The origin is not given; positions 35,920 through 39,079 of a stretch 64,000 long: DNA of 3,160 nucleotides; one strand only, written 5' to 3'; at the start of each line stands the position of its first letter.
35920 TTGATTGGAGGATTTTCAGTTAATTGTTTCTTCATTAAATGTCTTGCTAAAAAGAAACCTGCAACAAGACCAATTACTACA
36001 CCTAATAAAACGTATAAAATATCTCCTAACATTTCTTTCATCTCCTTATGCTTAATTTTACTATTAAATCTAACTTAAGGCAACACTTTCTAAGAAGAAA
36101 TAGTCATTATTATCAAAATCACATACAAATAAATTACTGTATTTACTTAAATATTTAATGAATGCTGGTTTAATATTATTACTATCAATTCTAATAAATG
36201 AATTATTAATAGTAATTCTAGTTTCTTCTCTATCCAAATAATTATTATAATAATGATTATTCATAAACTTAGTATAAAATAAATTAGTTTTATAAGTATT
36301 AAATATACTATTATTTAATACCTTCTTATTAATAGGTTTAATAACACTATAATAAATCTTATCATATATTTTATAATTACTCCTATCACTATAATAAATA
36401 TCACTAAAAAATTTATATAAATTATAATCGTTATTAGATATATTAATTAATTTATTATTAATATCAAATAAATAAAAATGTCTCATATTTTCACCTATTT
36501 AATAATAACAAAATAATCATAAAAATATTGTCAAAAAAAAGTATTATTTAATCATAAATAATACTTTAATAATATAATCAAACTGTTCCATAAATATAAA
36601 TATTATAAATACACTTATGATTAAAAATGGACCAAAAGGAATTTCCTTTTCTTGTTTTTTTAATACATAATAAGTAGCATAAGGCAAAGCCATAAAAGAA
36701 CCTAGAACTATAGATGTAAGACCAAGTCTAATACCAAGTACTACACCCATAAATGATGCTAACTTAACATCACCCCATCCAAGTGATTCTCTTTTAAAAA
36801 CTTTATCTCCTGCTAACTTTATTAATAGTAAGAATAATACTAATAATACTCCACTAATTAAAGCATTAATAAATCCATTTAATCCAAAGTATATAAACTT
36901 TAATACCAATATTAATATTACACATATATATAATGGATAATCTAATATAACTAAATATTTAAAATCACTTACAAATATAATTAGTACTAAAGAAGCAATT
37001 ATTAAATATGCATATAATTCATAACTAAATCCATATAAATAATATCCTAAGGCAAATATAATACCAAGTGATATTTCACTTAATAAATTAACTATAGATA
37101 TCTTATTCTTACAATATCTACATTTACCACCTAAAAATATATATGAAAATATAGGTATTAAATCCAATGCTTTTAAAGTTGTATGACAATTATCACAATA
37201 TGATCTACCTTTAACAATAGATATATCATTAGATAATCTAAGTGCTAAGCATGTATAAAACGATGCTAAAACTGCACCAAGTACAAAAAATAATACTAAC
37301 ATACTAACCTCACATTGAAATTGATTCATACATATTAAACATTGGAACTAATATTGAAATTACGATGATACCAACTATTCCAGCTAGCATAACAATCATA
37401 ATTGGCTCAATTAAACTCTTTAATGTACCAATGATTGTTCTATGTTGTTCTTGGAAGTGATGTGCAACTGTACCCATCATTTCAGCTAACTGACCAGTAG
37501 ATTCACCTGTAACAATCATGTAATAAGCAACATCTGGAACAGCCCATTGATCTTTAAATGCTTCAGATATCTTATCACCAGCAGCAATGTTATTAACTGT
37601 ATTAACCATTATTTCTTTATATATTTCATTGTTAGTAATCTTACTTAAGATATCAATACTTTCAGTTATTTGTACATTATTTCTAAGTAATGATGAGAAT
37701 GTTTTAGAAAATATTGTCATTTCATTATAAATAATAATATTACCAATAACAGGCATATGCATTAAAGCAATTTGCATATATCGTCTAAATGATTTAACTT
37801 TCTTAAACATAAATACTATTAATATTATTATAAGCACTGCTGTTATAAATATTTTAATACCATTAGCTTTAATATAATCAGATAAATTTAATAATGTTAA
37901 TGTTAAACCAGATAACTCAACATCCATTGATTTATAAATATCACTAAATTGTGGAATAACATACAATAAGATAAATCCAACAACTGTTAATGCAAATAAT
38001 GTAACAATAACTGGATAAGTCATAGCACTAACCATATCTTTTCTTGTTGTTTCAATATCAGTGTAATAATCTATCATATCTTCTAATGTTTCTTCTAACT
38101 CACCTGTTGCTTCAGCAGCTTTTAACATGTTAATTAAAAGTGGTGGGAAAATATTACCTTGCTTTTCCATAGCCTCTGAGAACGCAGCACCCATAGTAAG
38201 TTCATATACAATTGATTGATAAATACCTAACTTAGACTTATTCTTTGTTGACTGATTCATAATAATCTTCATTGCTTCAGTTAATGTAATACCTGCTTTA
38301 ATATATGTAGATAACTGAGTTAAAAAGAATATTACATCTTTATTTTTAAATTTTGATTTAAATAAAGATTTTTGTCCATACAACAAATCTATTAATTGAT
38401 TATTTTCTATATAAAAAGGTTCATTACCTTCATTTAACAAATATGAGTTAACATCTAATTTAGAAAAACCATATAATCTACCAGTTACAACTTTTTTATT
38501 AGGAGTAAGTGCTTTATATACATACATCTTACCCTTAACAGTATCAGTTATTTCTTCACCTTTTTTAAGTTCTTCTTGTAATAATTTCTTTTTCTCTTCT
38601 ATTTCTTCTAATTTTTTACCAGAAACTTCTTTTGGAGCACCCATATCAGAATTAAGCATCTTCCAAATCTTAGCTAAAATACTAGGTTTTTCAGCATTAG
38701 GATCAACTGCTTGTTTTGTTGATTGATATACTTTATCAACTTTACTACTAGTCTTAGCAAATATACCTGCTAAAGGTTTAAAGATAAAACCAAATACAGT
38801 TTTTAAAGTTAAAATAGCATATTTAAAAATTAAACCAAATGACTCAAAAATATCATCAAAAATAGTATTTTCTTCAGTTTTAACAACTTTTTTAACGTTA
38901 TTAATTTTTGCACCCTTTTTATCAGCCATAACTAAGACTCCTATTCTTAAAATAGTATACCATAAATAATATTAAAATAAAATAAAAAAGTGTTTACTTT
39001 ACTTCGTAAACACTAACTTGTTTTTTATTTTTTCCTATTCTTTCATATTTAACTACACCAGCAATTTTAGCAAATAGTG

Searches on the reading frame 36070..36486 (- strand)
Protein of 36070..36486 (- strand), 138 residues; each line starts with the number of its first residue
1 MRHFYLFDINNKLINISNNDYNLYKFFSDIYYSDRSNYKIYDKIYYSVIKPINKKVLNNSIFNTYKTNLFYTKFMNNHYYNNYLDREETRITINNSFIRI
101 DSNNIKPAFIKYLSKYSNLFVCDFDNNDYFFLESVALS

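Call 58: search_protein_families(library=ncbifam, proteins=[window:36070-36486:-], max_evalue=0.001)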
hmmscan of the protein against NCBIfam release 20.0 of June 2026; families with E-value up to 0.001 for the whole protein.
window:36070-36486:- (138 aa): 0 families

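Call 89: search_protein_families(library=pfam, proteins=[window:36070-36486:-], max_evalue=0.001)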
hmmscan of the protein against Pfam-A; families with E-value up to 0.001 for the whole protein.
window:36070-36486:- (138 aa): 1 family
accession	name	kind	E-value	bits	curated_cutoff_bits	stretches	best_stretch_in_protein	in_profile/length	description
PF10747.14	SirA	-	2e-05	25.5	26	1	4-135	3-139/140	Sporulation inhibitor of replication protein SirA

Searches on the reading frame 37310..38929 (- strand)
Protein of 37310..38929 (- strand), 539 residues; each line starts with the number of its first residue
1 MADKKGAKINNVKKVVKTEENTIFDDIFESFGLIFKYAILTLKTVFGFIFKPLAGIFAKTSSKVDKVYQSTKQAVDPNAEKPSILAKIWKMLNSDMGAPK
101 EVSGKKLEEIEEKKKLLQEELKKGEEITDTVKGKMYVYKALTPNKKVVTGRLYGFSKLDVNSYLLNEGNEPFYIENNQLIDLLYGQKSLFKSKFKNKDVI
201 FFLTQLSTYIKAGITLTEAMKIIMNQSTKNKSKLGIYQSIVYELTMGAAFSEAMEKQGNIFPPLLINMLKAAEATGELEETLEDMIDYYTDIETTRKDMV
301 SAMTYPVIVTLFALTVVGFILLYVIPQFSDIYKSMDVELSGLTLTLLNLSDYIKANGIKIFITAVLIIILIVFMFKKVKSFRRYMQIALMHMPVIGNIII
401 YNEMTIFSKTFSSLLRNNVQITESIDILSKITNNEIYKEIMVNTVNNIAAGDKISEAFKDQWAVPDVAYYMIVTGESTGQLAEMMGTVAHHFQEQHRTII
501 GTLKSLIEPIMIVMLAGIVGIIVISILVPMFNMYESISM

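Call 58: search_protein_families(library=ncbifam, proteins=[window:37310-38929:-], max_evalue=0.001)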
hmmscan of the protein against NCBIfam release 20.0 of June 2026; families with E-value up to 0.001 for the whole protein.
window:37310-38929:- (539 aa): 6 families
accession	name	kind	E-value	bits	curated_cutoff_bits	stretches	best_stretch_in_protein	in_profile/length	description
TIGR02120.1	GspF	equivalog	8.8e-78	262.3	424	1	136-535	1-399/401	type II secretion system inner membrane protein GspF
NF007861.0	PRK10573.1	equivalog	8.2e-69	232.6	401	1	134-538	5-399/401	protein transport protein HofC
NF052607.1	T4PiliAsmPilCThrm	equivalog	3e-63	214.3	700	1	195-538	64-405/406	type IV pilus assembly protein PilC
NF047826.1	T3SSXpsF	equivalog_domain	2.4e-62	211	650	1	135-537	3-404/405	type II secretion system protein XpsF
NF052606.1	T4PiliAsmPilCMyx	equivalog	5.9e-53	180.2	700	1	191-537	74-418/419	type IV pilus assembly protein PilC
NF041012.2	T4P_ComGB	equivalog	6e-44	150.7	240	1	199-534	3-331/332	competence type IV pilus assembly protein ComGB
